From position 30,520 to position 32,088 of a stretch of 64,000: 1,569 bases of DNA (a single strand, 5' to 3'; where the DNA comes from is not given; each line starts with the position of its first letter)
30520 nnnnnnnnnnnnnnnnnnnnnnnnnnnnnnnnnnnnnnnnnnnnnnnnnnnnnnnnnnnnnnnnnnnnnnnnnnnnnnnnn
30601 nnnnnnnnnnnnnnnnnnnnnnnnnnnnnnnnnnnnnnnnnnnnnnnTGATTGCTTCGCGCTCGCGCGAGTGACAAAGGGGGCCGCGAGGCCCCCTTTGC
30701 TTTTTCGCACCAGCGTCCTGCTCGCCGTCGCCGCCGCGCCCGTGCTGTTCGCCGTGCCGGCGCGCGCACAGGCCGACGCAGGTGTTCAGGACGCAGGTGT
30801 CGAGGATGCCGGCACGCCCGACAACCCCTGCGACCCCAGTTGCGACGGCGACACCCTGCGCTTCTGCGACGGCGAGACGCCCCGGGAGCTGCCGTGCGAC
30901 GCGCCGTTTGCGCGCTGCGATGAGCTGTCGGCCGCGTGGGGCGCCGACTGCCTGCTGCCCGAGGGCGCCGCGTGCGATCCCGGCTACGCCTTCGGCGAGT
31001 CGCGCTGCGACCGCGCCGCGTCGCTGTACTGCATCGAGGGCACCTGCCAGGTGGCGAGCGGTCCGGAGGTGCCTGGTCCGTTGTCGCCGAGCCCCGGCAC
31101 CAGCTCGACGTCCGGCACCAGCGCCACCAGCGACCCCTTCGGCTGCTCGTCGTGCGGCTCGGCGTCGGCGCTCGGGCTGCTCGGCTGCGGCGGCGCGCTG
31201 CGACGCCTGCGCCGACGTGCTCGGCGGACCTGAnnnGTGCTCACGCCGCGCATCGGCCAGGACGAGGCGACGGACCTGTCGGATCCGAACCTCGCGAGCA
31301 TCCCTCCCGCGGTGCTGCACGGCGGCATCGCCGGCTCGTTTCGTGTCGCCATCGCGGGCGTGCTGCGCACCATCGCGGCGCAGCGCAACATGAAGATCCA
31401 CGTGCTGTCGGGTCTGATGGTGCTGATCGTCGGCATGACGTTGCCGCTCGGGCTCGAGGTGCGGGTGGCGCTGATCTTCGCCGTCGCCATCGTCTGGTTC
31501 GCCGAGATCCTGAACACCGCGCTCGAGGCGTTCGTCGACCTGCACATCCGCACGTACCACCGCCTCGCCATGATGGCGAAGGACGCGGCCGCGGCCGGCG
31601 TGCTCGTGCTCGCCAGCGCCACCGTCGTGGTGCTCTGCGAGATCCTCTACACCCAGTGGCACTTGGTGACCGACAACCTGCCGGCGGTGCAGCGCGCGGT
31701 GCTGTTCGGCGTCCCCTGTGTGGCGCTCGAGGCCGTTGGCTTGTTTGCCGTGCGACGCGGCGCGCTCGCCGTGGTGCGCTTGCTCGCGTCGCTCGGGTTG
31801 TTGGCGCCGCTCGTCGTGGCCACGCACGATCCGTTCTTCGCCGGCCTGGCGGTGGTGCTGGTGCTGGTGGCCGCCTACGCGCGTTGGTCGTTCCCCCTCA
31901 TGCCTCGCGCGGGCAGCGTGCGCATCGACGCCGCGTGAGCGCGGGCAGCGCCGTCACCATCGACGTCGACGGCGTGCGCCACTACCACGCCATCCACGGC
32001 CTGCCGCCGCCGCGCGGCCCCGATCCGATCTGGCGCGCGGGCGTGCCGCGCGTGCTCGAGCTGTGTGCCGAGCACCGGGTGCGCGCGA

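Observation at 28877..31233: Tandem array of three Cys-rich secreted paralogs with MYXO-CTERM-like tails, separated by a terminator containing a probable TTG start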

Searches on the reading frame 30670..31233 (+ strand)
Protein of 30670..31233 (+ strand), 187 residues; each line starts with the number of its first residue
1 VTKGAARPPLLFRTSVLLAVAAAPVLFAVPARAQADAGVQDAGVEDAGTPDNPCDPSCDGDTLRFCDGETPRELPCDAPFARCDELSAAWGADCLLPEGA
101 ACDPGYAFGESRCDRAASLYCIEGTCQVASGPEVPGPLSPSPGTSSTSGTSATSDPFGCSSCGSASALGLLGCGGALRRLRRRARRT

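Call 3: search_protein_families(library=ncbifam, proteins=[window:30670-31233:+], max_evalue=10)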
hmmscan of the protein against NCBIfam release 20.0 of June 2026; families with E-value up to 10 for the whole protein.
window:30670-31233:+ (187 aa): 0 families

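Call 4: search_protein_families(library=pfam, proteins=[window:30670-31233:+], max_evalue=10)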
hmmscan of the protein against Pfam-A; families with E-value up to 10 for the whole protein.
window:30670-31233:+ (187 aa): 0 families

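Call 39: find_related_loci(query=A1, collection=genome_contigs, flank=6000)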
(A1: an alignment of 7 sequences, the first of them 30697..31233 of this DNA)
Query A1 (178 aa) in genome_contigs; peptide patterns used: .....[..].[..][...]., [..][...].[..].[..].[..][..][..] (x = any residue, [..] = any of these).
24 stretches matched a pattern; 8 encode a relative of the query (tblastn E <= 1e-3); 8 distinct loci.
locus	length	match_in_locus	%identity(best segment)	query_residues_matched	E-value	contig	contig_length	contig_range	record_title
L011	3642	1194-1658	58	1-168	2e-47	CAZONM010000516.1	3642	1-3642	MAG TPA_asm: uncultured Myxococcales bacterium isolate binchicken_co16_62 genome assembly, contig: NODE_43249_length_364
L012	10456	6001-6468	60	1-166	1e-42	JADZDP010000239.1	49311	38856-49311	MAG: Deltaproteobacteria bacterium isolate SJ783 c_000001482503, whole genome shotgun sequence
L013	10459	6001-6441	48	3-162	9e-31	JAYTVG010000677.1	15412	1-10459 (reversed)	MAG: Deltaproteobacteria bacterium isolate GFS_5683 GFS_5683_676, whole genome shotgun sequence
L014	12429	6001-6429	45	10-126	3e-26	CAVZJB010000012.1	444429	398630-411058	MAG: uncultured delta proteobacterium isolate MFD02416.bin.1.82 genome assembly, contig: contig_20085, whole genome shot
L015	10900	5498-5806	50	46-150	1e-19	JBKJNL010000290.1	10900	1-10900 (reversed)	MAG: Myxococcota bacterium isolate ant_bin.371 k117_3359725, whole genome shotgun sequence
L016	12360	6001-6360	46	35-153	4e-19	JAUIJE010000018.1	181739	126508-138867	MAG: bacterium isolate Co_bin.297 NODE_858_length_181739_cov_3.423827, whole genome shotgun sequence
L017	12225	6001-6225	53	45-117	2e-17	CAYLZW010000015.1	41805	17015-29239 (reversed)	MAG TPA_asm: uncultured Myxococcales bacterium isolate SRP263527_co1_29 genome assembly, contig: NODE_660_length_41805_c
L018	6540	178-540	44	43-162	1e-14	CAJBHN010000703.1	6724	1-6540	MAG: uncultured Myxococcales bacterium isolate Loc090402-4m_bin-0916 genome assembly, contig: bin-0916:0703/1274, whole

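Call 46: find_homologous_proteins(query=window:30697-31233:+)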
Query window:30697-31233:+ (178 aa): 25 proteins with E <= 0.001 among 2008 candidates.
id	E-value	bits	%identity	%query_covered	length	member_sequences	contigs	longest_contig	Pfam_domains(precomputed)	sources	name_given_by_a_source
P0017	2.0e-111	388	100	100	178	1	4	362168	-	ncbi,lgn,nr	ncbi:MAG: hypothetical protein HYS27_10000 [Deltaproteobacteria bacterium]|nr:hypothetical protein [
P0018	2.0e-64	235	72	85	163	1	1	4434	-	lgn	-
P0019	1.8e-61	225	74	81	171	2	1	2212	-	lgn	-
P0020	2.5e-58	215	70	71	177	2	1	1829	-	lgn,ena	-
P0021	6.1e-56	207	59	94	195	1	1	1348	-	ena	-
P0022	4.7e-55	204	64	77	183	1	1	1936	-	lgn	-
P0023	7.1e-55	204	61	97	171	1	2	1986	-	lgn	-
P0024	3.6e-51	192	65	83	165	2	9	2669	-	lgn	-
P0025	1.4e-50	190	61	93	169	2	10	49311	-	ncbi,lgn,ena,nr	ncbi:MAG: hypothetical protein IT383_26550 [Deltaproteobacteria bacterium]|nr:hypothetical protein [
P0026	6.1e-50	188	57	94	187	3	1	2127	-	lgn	-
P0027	1.1e-49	187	59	94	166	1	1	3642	-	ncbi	-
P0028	7.3e-41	158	63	53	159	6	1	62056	-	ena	-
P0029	2.9e-38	149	56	79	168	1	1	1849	-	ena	-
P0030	9.8e-32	128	52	83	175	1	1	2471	-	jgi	jgi:hypothetical protein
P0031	1.0e-30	125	52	75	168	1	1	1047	-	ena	-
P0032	9.0e-30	122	51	62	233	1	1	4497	-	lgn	-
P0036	1.8e-25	108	43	90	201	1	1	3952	-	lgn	-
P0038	1.7e-21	95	44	94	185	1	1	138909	-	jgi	jgi:hypothetical protein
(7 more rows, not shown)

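Call 56: predict_structure(alignment_id=A7)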
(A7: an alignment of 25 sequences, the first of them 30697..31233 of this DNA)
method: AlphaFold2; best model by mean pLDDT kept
length: 178 residues; sequences in the alignment: 25
mean_pLDDT: 75.0   pTM: 0.49
mean pLDDT of the five models: 75.0, 74.3, 73.2, 72.5, 71.8
residues with pLDDT >= 90: 64; 70-90: 43; 50-70: 56; < 50: 15
segments of 3 or more residues with pLDDT < 50: 22-24, 26-31
pLDDT, mean of each block of 10 residues (from residue 1): 71 61 48 55 87 95 89 90 94 92 93 95 75 63 54 51 64 74
secondary structure, 60 per line:
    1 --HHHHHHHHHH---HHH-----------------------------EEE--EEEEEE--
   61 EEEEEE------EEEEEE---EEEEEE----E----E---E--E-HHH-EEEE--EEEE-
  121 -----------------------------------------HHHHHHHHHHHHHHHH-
elements in order: H3-12 E48-50 E53-58 E61-66 E73-78 E82-87 E110-113 E116-119 H162-177

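Call 78: find_related_loci(query=A7, collection=metagenome_contigs, flank=2500)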
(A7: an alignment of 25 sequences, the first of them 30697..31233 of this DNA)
Query A7 (178 aa) in metagenome_contigs; peptide patterns used: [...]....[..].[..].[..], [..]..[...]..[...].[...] (x = any residue, [..] = any of these).
133 stretches matched a pattern; 2 encode a relative of the query (tblastn E <= 1e-3); 2 distinct loci.
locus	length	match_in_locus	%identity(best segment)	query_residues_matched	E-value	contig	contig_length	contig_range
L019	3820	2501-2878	70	43-168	5e-47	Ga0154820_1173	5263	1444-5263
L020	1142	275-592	62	37-143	3e-38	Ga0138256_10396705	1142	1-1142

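Call 80: find_encoding_contigs(protein=P0038, flank=4000, max_places=1)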
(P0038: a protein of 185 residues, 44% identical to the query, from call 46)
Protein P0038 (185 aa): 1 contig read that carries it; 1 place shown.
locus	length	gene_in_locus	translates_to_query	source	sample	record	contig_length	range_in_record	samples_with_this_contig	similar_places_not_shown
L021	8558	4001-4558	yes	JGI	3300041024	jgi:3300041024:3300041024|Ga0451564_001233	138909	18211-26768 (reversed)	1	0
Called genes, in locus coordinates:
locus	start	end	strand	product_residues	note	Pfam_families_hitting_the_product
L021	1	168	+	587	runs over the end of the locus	PF13238:AAA_18 (faint), PF02224:Cytidylate_kin (weak)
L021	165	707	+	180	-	-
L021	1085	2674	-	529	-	-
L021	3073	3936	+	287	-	-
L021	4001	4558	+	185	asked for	-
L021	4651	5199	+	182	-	PF01219:DAGK_prokar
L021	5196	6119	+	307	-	PF01522:Polysacc_deac_1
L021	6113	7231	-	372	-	PF24894:Hexapep_GlmU (weak), PF25084:LbH_EIF2B (weak), PF25087:GMPPB_C (faint)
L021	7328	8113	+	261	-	PF00481:PP2C, PF13672:PP2C_2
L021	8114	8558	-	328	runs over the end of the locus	PF00005:ABC_tran, PF13304:AAA_21 (faint), PF08402:TOBE_2 (weak)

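Call 81: find_encoding_contigs(protein=P0036, flank=3000, max_places=1)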
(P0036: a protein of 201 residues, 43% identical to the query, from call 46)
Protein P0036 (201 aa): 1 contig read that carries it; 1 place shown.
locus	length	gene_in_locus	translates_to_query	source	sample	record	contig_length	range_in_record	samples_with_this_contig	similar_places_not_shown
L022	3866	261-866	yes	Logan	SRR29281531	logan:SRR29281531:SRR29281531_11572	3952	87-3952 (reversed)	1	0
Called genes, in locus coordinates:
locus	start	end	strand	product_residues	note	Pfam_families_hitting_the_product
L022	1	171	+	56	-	?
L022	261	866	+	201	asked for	-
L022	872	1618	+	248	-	PF01219:DAGK_prokar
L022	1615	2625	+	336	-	PF01522:Polysacc_deac_1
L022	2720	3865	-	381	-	PF25087:GMPPB_C (faint), PF24894:Hexapep_GlmU (weak)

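Call 82: find_encoding_contigs(protein=P0032, flank=3000, max_places=1)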
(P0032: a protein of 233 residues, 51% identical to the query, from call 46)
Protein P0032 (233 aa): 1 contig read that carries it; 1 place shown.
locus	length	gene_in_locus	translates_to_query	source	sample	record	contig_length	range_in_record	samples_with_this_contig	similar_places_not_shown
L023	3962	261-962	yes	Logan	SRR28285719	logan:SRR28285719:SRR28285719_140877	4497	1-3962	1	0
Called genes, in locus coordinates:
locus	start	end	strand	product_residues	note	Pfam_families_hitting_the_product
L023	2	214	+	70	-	?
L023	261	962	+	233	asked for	-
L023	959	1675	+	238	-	PF01219:DAGK_prokar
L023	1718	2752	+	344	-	PF01522:Polysacc_deac_1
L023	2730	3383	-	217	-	PF00702:Hydrolase, PF12710:HAD, PF13419:HAD_2, PF13242:Hydrolase_like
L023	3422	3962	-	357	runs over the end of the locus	?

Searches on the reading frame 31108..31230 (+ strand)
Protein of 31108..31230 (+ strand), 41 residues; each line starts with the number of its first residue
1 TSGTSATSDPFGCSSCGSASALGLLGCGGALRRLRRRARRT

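Call 9: search_protein_families(library=ncbifam, proteins=[window:31108-31230:+], max_evalue=10)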
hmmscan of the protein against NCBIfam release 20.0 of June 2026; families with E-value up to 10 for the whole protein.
seq(41 aa): 2 families
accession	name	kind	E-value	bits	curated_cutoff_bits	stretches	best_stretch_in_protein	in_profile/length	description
NF041894.1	MXAN_6652_fam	equivalog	0.11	12.1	200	1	8-37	174-203/203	MXAN_6652 family MXYO-CTERM-anchored protein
NF050011.2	PFE_CTERM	equivalog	0.53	10.9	24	1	20-37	8-24/28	PFE-CTERM domain-containing protein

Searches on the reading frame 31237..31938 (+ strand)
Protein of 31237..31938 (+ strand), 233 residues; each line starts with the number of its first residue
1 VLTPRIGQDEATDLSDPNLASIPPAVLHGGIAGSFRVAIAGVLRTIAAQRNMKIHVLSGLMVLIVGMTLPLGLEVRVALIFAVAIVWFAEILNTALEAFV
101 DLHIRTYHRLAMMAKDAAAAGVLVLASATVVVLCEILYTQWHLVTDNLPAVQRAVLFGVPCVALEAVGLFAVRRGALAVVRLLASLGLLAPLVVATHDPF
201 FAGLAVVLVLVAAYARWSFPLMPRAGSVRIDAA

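Call 3: search_protein_families(library=ncbifam, proteins=[window:31237-31938:+], max_evalue=10)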
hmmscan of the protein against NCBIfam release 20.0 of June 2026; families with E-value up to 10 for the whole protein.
window:31237-31938:+ (233 aa): 2 families
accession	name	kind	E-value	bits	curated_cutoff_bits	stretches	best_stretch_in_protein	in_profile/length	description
TIGR02215.1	phage_chp_gp8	equivalog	0.0082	15.9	39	1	90-172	5-89/188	head-tail connector protein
NF047418.1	teichoic_AuxB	equivalog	1.6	7.7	300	1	50-89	104-148/345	lipoteichoic acid stability factor AuxB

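Call 4: search_protein_families(library=pfam, proteins=[window:31237-31938:+], max_evalue=10)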
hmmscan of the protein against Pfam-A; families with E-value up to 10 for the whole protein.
window:31237-31938:+ (233 aa): 1 family
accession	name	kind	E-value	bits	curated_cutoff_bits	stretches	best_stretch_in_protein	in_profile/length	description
PF01219.24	DAGK_prokar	-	6.1e-22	77.8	22.3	1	37-136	2-101/102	Prokaryotic diacylglycerol kinase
